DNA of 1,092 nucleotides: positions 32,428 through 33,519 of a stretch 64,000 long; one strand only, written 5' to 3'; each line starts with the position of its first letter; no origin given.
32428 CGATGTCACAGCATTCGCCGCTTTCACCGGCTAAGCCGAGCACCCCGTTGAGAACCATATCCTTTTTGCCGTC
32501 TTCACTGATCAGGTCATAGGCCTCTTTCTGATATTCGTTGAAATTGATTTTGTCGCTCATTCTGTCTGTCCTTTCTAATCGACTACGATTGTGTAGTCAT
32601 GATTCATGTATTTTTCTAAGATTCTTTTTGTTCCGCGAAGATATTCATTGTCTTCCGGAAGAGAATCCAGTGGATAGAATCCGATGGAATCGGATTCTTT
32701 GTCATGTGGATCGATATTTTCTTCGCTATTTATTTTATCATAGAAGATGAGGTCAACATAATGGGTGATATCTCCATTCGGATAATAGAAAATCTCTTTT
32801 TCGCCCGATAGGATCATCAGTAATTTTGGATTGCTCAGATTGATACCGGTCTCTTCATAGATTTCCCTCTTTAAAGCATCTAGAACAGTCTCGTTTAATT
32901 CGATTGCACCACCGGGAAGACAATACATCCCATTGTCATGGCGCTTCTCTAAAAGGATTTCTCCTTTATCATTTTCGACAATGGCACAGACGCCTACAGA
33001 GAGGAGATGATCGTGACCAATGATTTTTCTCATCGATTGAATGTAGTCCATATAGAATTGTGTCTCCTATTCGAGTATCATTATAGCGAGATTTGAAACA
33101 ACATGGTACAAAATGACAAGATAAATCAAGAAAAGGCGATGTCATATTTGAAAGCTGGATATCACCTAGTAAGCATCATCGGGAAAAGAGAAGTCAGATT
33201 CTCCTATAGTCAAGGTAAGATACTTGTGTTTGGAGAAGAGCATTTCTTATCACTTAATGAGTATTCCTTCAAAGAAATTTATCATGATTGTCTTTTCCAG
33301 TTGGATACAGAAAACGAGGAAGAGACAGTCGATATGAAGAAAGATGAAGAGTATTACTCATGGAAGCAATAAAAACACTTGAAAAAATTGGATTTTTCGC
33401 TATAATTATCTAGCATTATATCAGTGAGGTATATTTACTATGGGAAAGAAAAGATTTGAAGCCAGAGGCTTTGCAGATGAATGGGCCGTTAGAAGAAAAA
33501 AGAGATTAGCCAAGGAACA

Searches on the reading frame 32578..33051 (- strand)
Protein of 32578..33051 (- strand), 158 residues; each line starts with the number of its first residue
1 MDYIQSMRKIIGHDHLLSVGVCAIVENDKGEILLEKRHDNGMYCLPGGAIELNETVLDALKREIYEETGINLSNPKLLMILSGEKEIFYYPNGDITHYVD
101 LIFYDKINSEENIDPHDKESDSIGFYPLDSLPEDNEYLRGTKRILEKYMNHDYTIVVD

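Call 40: search_protein_families(library=pfam, proteins=[window:32578-33051:-], max_evalue=0.1)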
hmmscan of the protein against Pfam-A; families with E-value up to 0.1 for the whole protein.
window:32578-33051:- (158 aa): 3 families
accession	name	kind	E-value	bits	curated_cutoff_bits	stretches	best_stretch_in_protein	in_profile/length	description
PF00293.34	NUDIX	-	8.4e-18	65.1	21.1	1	19-134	4-121/134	NUDIX domain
PF14815.12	NUDIX_4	-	1.6e-06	28.3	35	1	22-71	2-52/113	NUDIX domain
PF22327.2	Nudt16-like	-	0.0022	18.4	27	1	29-74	22-67/161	U8 snoRNA-decapping enzyme-like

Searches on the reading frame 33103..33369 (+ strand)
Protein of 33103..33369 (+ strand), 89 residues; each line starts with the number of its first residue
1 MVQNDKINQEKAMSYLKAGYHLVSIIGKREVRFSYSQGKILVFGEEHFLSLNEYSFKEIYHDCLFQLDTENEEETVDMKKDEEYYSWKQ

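Call 40: search_protein_families(library=pfam, proteins=[window:33103-33369:+], max_evalue=0.1)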
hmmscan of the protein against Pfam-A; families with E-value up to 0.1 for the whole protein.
window:33103-33369:+ (89 aa): 0 families

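Call 56: search_protein_families(library=pfam, proteins=[window:33103-33369:+], max_evalue=0.01)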
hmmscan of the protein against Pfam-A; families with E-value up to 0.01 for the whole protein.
window:33103-33369:+ (89 aa): 0 families
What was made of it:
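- On Barnase-barstar toxin/immunity pair (Tox-Barnase + Imm-Barstar): Pfam scans of the small ORFs found nothing (calls 40, 56).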
